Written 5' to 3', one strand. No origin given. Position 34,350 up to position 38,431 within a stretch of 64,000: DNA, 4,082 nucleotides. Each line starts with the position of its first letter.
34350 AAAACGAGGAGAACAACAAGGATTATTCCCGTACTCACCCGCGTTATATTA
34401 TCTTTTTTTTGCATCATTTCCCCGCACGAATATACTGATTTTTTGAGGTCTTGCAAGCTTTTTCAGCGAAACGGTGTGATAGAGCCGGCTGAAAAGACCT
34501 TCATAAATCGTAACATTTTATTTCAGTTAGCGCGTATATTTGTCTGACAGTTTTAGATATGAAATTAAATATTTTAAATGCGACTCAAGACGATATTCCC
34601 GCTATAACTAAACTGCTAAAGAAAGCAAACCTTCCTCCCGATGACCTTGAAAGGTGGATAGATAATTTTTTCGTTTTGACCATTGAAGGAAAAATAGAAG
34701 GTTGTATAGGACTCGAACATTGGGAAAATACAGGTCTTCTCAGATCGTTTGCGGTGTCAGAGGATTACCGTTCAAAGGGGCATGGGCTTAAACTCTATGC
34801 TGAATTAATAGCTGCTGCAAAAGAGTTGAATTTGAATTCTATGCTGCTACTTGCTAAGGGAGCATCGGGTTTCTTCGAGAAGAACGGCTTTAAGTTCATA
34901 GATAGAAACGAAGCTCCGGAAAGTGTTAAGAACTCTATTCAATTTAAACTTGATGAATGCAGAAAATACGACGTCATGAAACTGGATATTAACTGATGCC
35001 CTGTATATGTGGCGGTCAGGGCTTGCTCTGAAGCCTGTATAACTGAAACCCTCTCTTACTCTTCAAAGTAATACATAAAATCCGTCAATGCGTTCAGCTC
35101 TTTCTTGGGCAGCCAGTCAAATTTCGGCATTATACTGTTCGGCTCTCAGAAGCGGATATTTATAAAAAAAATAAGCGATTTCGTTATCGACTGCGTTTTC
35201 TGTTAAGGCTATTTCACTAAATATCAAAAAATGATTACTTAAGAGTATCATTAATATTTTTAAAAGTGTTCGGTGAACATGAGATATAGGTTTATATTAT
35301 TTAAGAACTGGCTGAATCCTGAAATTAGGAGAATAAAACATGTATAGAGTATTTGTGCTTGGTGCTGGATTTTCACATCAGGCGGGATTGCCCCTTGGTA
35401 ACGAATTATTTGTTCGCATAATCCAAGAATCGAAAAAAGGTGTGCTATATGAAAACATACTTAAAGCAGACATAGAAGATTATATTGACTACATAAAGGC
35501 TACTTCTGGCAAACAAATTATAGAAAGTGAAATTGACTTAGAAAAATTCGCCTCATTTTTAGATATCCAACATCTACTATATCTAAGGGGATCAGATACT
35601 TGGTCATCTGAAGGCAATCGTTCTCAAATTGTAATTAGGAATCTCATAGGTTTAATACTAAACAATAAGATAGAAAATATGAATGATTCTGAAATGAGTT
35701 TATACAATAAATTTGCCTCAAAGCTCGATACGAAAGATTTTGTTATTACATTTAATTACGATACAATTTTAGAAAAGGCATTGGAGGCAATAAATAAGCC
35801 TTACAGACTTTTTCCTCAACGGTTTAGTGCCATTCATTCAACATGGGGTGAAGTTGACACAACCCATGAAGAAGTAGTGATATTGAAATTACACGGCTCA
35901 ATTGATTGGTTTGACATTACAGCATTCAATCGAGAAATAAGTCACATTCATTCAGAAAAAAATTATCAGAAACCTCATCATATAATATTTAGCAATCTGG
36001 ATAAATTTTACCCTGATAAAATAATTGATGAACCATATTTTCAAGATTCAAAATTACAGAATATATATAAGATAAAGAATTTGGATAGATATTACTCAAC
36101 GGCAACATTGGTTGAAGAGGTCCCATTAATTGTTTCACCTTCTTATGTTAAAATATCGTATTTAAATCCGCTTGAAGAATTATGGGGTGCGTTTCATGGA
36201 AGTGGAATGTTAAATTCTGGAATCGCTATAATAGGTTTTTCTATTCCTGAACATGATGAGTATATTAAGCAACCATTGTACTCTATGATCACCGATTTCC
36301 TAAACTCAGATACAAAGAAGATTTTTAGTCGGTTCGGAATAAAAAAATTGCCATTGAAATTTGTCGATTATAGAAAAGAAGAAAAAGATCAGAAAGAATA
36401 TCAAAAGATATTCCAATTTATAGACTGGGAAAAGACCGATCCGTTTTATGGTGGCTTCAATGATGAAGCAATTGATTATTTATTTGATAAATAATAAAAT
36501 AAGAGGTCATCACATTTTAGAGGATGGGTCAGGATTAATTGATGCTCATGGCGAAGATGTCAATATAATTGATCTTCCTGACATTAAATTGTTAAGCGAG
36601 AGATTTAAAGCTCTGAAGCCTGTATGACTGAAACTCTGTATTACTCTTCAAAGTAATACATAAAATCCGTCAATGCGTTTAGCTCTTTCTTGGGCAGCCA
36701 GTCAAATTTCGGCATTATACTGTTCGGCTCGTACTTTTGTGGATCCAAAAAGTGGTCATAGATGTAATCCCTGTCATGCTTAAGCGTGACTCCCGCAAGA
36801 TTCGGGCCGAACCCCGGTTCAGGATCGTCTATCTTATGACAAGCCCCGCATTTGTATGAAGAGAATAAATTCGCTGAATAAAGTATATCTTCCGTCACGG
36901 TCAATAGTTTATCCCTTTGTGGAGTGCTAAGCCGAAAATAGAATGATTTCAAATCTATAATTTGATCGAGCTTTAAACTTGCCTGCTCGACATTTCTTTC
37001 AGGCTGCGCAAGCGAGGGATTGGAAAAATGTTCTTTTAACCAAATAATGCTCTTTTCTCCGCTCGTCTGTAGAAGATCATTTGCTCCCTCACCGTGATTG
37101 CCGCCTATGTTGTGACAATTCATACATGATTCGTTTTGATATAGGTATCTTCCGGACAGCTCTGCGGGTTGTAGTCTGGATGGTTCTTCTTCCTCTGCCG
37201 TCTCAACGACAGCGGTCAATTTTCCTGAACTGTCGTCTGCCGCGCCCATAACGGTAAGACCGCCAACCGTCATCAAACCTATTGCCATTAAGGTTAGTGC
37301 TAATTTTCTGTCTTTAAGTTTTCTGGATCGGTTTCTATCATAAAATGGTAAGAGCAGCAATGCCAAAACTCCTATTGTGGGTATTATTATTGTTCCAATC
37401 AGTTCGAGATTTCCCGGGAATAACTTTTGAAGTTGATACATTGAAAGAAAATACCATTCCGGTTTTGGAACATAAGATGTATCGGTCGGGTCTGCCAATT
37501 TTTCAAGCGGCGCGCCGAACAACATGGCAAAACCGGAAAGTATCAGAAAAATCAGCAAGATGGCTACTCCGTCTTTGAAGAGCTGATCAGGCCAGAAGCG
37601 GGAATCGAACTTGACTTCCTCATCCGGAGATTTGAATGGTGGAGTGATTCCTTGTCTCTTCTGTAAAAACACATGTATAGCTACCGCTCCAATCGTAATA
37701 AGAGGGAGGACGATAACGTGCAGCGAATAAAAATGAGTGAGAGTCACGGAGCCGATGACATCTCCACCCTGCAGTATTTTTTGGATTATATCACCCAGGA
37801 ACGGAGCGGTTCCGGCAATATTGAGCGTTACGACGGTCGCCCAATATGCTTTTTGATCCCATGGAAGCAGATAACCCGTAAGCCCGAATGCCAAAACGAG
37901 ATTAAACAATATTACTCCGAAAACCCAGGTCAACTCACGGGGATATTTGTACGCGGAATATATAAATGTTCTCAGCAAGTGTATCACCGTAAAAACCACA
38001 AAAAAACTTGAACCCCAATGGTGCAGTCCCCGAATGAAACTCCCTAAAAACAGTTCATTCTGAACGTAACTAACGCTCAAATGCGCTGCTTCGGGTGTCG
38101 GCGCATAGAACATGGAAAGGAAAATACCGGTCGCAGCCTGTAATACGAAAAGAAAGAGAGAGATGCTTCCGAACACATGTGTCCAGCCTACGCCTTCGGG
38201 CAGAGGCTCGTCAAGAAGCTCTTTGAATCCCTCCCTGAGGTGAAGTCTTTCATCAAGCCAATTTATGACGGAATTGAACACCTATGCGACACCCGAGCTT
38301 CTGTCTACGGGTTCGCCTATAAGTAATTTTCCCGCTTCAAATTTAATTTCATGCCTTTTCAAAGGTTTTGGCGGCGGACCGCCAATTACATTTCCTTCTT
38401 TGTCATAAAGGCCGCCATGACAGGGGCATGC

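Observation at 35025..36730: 121-bp imperfect direct repeats duplicating the 3' end of the cytochrome b/c gene bracket the islet (attL/attR-like) with no integrase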

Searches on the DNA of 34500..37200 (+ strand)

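Call 42: search_dna_similar(query=window:35000-36760:+, collection=phages, mode=distant, max_rows=10)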
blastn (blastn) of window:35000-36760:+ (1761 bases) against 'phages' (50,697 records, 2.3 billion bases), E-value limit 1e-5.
No match.

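Call 43: search_dna_similar(query=window:35000-36760:+, collection=plasmids, mode=distant, max_rows=10)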
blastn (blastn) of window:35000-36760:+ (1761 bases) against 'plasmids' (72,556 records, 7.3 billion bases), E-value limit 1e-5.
No match.

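Call 71: search_rna_families(source=window, start=34500, end=37200, threshold=evalue, max_evalue=1)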
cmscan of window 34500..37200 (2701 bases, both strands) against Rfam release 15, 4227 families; matches with E-value up to 1: 0.
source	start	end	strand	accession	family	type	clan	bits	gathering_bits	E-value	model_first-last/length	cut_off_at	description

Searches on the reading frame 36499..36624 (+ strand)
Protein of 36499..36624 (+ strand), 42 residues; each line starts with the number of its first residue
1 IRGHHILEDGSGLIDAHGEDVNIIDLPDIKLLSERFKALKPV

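Call 34: search_protein_representatives(protein=window:36499-36624:+)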
Query: 42 residues. Proteins with E-value up to 0.001 (for the whole library): 1; up to 1e-10: 1; up to 1e-30: 0. The best 1 are listed.
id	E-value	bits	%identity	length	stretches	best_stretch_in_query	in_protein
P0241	1.0e-19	83.6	100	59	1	1-42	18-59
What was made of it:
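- The supposed gene remnant has no homologue (call 34).
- Tried and rejected: A phmmer search of the 42-aa peptide against 1.84 billion representative proteins found only itself (call 34).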

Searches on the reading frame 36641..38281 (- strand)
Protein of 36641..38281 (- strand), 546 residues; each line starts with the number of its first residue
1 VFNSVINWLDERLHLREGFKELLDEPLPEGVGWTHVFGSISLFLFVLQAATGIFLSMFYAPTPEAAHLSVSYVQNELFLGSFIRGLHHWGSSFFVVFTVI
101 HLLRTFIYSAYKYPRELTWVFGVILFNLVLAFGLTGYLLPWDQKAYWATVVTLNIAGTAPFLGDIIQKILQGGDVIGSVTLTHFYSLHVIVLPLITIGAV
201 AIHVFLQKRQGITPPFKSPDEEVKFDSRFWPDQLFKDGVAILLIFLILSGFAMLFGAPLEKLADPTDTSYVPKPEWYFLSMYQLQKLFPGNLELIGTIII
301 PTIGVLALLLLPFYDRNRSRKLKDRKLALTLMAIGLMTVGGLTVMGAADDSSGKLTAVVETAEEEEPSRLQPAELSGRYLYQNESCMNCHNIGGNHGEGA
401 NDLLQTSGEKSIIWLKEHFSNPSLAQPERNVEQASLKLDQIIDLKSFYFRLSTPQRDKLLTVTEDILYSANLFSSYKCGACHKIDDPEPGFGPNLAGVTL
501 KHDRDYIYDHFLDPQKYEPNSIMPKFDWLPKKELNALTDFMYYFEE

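Call 5: search_protein_families(library=pfam, proteins=[window:36641-38281:-], max_evalue=0.01)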
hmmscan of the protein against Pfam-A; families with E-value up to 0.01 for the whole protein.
window:36641-38281:- (546 aa): 7 families
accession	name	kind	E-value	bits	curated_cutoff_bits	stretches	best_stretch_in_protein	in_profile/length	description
PF00033.24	Cytochrome_B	-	2.8e-48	164.7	27.2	1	24-210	3-188/189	Cytochrome b/b6/petB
PF13631.11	Cytochrom_B_N_2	-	5.9e-43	147.2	27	1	93-258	2-165/169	Cytochrome b(N-terminal)/b6/petB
PF02433.20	FixO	-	2.1e-12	47.4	29.6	1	492-536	103-147/219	Cytochrome C oxidase, mono-heme subunit/FixO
PF13442.11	Cytochrome_CBB3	-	1.3e-10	41.8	27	1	471-541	8-68/68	Cytochrome C oxidase, cbb3-type, subunit III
PF00034.26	Cytochrom_C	-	2e-10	42.3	21.3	1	472-541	7-86/90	Cytochrome c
PF00032.22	Cytochrom_B_C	-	1.4e-09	38.5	20.7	1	263-349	2-85/102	Cytochrome b(C-terminal)/b6/petD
PF14358.11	DUF4405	-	0.0018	19.2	26.7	1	41-103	6-63/66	Domain of unknown function (DUF4405)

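Call 8: find_encoding_contigs(protein=window:36641-38281:-, flank=10000, max_places=10)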
Protein window:36641-38281:- (546 aa): no gene with exactly this product is on record in the collection.

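Call 11: find_related_loci(query=window:36641-38281:-, collection=genome_contigs, flank=10000)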
Query window:36641-38281:- (546 aa) in genome_contigs; peptide patterns used: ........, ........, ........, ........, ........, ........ (x = any residue, [..] = any of these).
600 stretches matched a pattern (row limit reached: there are more); 595 encode a relative of the query (tblastn E <= 1e-3); the best 80 are kept; 80 distinct loci.
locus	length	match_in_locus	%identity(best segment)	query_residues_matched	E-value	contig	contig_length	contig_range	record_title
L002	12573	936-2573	86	1-546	0e+0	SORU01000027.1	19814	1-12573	Candidatus Marinimicrobia bacterium MT.SAG.2 2547280587, whole genome shotgun sequence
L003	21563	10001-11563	39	2-541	3e-121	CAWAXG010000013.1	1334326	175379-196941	MAG: uncultured Acidobacteriota bacterium isolate MFD05567.bin.1.264 genome assembly, contig: contig_14896, whole genome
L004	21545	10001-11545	40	6-541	1e-119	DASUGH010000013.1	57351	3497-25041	MAG TPA_asm: Vicinamibacterales bacterium isolate SMAG_U1400 k141_1198888, whole genome shotgun sequence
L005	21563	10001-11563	40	2-541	2e-119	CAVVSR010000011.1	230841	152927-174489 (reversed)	MAG: uncultured Acidobacteriota bacterium isolate MFD02840.bin.1.3 genome assembly, contig: contig_36446, whole genome s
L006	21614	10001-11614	38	1-541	3e-119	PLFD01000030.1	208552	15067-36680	MAG: candidate division FCPU426 bacterium isolate bog_1179 73.20110800_S3S.14_contig_371, whole genome shotgun sequence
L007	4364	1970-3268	41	1-541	1e-118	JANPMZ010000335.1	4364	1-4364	MAG: Nitrospirota bacterium isolate VAR_87_metabat_403 VAR_87_k141_1864238, whole genome shotgun sequence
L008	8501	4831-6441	38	3-542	5e-117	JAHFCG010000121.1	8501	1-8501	MAG: candidate division FCPU426 bacterium isolate nzgw216 NODE_4413_length_8502_cov_3.899177, whole genome shotgun seque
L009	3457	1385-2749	39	1-541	6e-120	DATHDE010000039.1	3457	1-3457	MAG TPA_asm: Nitrospirota bacterium isolate SMAG_U12385 k141_1050295, whole genome shotgun sequence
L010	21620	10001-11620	37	1-542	4e-116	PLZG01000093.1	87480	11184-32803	MAG: candidate division FCPU426 bacterium isolate palsa_1180 73.20120700_P3D.179_contig_81826, whole genome shotgun sequ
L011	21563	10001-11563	39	2-541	2e-115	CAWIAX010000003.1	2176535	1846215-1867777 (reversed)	MAG: uncultured Acidobacteriota bacterium isolate MFD01275.bin.2.119 genome assembly, contig: contig_2559, whole genome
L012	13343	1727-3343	36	1-542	7e-115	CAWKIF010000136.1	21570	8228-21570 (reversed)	MAG: candidate division FCPU426 bacterium isolate MFD04780.bin.2.20 genome assembly, contig: contig_52086, whole genome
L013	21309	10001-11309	43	1-541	8e-114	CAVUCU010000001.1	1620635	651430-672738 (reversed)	MAG: Nitrospirota bacterium isolate MFD05442.bin.1.86 genome assembly, contig: contig_11041, whole genome shotgun sequen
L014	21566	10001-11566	38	3-541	2e-113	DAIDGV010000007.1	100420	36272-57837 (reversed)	MAG TPA_asm: candidate division FCPU426 bacterium isolate clean3 k141_213579, whole genome shotgun sequence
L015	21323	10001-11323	41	1-546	2e-113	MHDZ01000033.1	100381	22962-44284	MAG: Nitrospirae bacterium GWC2_57_13 gwc2_scaffold_206, whole genome shotgun sequence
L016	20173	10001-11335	40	1-541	1e-114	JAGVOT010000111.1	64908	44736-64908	MAG: Nitrospirae bacterium isolate DeMMO3_8 c_000000004761, whole genome shotgun sequence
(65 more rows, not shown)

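Call 22: find_homologous_proteins(query=window:36641-38281:-, max_evalue=1e-100)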
Query window:36641-38281:- (546 aa): 1417 proteins with E <= 1e-100 among 8000 candidates; the best 120 are listed.
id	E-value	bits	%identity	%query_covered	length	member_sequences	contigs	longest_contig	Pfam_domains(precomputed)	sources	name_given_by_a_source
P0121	0.0e+0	1255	100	100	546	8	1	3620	PF00033.25,PF00032.23,PF02433.21,PF13442.12,PF13631.12,PF00034.27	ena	-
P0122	0.0e+0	1152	91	100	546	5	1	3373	PF00033.25,PF00032.23,PF02433.21,PF13442.12,PF13631.12,PF00034.27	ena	-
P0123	0.0e+0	1127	88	100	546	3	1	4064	PF00033.25,PF00032.23,PF02433.21,PF13442.12,PF13631.12,PF00034.27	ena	-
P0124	0.0e+0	1126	88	100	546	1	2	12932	PF00033.25,PF00032.23,PF02433.21,PF13442.12,PF13631.12,PF00034.27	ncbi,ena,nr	ncbi:MAG: cytochrome b N-terminal domain-containing protein [Candidatus Marinimicrobia bacterium]|nr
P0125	0.0e+0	1124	87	100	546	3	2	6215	PF00033.25,PF00032.23,PF02433.21,PF13442.12,PF13631.12,PF00034.27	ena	-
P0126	0.0e+0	1114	87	100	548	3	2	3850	PF00033.25,PF00032.23,PF02433.21,PF13442.12,PF13631.12,PF00034.27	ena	-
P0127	0.0e+0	1109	86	100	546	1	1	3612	PF00033.25,PF00032.23,PF02433.21,PF13442.12,PF13631.12,PF00034.27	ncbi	-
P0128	0.0e+0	1107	85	100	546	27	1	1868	PF00033.25,PF00032.23,PF02433.21,PF13442.12,PF13631.12,PF00034.27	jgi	-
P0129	0.0e+0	1087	85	100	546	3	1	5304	PF00033.25,PF00032.23,PF02433.21,PF13442.12,PF13631.12,PF00034.27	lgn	-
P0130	0.0e+0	1080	83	100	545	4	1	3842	PF00033.25,PF00032.23,PF02433.21,PF13442.12,PF13631.12,PF00034.27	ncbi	-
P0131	8.8e-284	960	74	100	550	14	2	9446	PF00033.25,PF00032.23,PF02433.21,PF13442.12,PF13631.12,PF00034.27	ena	-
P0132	2.3e-267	906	71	100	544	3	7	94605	PF00033.25,PF00032.23,PF02433.21,PF13442.12,PF13631.12,PF00034.27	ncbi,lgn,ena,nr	ncbi:MAG: cytochrome b N-terminal domain-containing protein [Candidatus Marinimicrobia bacterium]|nr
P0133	3.3e-267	906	71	100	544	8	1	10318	PF00033.25,PF00032.23,PF02433.21,PF13442.12,PF13631.12,PF00034.27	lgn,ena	-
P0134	1.3e-264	897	69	100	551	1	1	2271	PF00033.25,PF00032.23,PF02433.21,PF13442.12,PF13631.12,PF00034.27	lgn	-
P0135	1.6e-264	897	69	100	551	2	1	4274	PF00033.25,PF00032.23,PF02433.21,PF13442.12,PF13631.12,PF00034.27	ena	-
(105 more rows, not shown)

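Call 24: find_encoding_contigs(protein=P0121, flank=10000, max_places=10)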
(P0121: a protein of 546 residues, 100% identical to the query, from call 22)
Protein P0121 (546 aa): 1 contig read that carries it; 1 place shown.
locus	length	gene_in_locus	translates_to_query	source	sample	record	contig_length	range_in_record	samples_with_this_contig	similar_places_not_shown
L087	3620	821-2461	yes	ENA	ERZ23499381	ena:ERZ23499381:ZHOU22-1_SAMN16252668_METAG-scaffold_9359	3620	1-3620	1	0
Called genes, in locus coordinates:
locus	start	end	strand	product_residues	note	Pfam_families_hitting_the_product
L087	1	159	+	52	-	?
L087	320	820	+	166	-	PF00355:Rieske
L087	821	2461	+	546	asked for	PF00033:Cytochrome_B, PF13631:Cytochrom_B_N_2, PF00032:Cytochrom_B_C, PF00034:Cytochrom_C (faint), PF13442:Cytochrome_CBB3 (weak), PF02433:FixO (weak)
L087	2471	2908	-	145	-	PF00583:Acetyltransf_1, PF13673:Acetyltransf_10 (weak), PF13508:Acetyltransf_7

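Call 25: find_encoding_contigs(protein=P0122, flank=10000, max_places=10)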
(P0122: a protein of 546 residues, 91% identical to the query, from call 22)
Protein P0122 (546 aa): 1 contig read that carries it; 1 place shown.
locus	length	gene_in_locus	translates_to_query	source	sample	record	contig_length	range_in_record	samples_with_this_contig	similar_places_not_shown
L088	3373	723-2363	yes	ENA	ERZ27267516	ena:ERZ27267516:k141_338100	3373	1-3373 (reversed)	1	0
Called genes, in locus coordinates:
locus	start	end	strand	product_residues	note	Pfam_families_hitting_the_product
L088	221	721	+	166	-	PF00355:Rieske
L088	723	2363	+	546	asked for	PF00033:Cytochrome_B, PF13631:Cytochrom_B_N_2, PF00032:Cytochrom_B_C, PF00034:Cytochrom_C (faint), PF13442:Cytochrome_CBB3 (weak), PF02433:FixO (weak)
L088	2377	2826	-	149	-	PF00583:Acetyltransf_1, PF13508:Acetyltransf_7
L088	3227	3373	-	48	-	?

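Call 26: find_encoding_contigs(protein=P0124, flank=10000, max_places=10)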
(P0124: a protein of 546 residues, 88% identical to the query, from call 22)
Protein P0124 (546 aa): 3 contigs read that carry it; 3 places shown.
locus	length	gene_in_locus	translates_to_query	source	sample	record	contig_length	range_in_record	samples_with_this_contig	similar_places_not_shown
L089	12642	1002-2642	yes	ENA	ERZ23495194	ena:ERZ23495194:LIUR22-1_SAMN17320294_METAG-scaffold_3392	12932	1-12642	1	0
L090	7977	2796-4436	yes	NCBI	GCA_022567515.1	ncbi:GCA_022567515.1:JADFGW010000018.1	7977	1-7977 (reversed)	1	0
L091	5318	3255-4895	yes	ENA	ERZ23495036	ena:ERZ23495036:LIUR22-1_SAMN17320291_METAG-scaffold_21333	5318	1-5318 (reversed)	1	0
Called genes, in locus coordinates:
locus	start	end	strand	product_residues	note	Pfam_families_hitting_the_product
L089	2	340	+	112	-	?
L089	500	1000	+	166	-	PF00355:Rieske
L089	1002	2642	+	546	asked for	PF00033:Cytochrome_B, PF13631:Cytochrom_B_N_2, PF00032:Cytochrom_B_C, PF02433:FixO (faint), PF00034:Cytochrom_C (faint), PF13442:Cytochrome_CBB3 (weak)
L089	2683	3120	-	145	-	PF00583:Acetyltransf_1, PF13673:Acetyltransf_10 (faint), PF13508:Acetyltransf_7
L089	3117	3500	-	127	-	PF01022:HTH_5, PF12840:HTH_20 (faint)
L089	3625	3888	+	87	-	-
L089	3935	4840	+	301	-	-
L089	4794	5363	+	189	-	PF03918:CcmH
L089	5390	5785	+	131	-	-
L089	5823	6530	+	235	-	PF00702:Hydrolase, PF12710:HAD, PF13419:HAD_2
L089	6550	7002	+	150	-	PF11141:DUF2914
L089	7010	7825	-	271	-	PF00795:CN_hydrolase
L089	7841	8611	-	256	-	PF03309:Pan_kinase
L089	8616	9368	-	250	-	PF03099:BPL_LplA_LipB, PF16917:BPL_LplA_LipB_2 (weak)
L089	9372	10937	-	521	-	PF01642:MM_CoA_mutase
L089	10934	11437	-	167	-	PF25917:BSH_RND (faint), PF00364:Biotin_lipoyl, PF25984:BSH_YknX (faint)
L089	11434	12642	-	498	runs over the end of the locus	?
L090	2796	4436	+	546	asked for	PF00033:Cytochrome_B, PF13631:Cytochrom_B_N_2, PF00032:Cytochrom_B_C, PF02433:FixO (faint), PF00034:Cytochrom_C (faint), PF13442:Cytochrome_CBB3 (weak)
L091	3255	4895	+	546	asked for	PF00033:Cytochrome_B, PF13631:Cytochrom_B_N_2, PF00032:Cytochrom_B_C, PF02433:FixO (faint), PF00034:Cytochrom_C (faint), PF13442:Cytochrome_CBB3 (weak)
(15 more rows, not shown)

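Call 31: find_encoding_contigs(protein=P0125, flank=10000, max_places=10)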
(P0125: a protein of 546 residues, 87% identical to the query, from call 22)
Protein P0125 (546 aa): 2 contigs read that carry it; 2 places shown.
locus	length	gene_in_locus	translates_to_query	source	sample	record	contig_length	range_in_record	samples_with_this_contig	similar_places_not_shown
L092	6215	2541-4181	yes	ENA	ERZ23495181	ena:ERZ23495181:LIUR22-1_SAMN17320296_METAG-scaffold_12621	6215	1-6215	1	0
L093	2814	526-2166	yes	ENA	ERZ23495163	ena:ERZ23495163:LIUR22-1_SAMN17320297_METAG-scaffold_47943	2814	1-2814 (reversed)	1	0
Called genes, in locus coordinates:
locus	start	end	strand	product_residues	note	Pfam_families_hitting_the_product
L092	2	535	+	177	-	?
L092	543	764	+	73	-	-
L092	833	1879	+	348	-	PF13729:TraF_2 (weak)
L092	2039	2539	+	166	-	PF00355:Rieske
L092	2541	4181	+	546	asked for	PF00033:Cytochrome_B, PF13631:Cytochrom_B_N_2, PF00032:Cytochrom_B_C, PF02433:FixO (faint), PF00034:Cytochrom_C (faint), PF13442:Cytochrome_CBB3 (weak)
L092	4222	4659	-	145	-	PF00583:Acetyltransf_1, PF13673:Acetyltransf_10 (weak), PF13508:Acetyltransf_7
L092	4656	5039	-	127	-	PF01022:HTH_5, PF12840:HTH_20 (faint)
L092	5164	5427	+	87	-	-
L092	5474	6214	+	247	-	?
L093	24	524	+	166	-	PF00355:Rieske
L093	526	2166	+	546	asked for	PF00033:Cytochrome_B, PF13631:Cytochrom_B_N_2, PF00032:Cytochrom_B_C, PF02433:FixO (faint), PF00034:Cytochrom_C (faint), PF13442:Cytochrome_CBB3 (weak)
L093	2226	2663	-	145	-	PF00583:Acetyltransf_1, PF13673:Acetyltransf_10 (weak), PF13508:Acetyltransf_7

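Call 32: find_encoding_contigs(protein=P0123, flank=10000, max_places=10)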
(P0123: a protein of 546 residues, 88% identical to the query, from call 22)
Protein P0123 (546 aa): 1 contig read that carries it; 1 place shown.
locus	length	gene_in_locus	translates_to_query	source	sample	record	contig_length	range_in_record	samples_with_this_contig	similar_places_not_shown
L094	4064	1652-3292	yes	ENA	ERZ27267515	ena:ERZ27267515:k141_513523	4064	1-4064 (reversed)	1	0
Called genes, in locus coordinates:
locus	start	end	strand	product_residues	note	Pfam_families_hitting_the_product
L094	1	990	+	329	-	?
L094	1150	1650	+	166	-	PF00355:Rieske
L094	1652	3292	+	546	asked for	PF00033:Cytochrome_B, PF13631:Cytochrom_B_N_2, PF00032:Cytochrom_B_C, PF00034:Cytochrom_C (faint), PF13442:Cytochrome_CBB3 (weak), PF02433:FixO (weak)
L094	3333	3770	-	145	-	PF00583:Acetyltransf_1, PF13673:Acetyltransf_10 (weak), PF13508:Acetyltransf_7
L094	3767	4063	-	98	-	?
